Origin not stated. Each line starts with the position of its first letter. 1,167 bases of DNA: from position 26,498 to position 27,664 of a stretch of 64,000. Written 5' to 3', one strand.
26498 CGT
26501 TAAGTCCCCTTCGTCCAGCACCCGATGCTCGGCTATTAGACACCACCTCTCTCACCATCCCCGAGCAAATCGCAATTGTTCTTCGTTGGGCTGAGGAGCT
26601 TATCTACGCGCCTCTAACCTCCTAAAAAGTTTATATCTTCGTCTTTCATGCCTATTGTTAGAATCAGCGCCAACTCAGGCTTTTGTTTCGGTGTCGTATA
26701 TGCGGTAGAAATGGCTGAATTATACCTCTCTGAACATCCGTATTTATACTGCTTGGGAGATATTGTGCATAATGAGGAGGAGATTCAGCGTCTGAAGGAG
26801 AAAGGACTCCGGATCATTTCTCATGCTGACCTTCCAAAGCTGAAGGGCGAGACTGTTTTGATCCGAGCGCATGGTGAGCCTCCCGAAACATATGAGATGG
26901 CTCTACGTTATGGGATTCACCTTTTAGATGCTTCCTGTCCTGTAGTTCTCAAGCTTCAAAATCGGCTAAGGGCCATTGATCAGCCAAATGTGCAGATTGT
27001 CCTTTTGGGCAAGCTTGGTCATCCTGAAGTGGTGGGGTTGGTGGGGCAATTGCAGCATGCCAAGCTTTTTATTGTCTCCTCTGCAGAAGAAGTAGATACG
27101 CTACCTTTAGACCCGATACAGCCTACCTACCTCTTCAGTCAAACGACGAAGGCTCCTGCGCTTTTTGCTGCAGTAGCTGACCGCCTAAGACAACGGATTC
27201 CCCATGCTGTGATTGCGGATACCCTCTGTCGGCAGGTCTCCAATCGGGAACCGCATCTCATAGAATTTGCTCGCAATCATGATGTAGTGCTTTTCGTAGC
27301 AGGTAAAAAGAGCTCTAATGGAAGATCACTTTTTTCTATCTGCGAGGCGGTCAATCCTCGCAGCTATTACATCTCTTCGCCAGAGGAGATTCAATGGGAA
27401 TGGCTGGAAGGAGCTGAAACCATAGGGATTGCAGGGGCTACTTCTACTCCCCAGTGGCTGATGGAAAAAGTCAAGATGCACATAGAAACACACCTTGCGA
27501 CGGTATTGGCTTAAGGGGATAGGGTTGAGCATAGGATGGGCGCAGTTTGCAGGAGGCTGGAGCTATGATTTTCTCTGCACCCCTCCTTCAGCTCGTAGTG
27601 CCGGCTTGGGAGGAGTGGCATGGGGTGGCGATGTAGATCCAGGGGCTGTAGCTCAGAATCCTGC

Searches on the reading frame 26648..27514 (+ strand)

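Call 71: search_protein_families(library=pfam, proteins=[window:26648-27514:+], max_evalue=0.0001)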
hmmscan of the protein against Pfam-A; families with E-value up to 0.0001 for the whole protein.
window:26648-27514:+ (288 aa): 1 family
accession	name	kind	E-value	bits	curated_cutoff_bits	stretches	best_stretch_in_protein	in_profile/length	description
PF02401.23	LYTB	-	1.9e-79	267.2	24.5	1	5-279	2-266/267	LytB protein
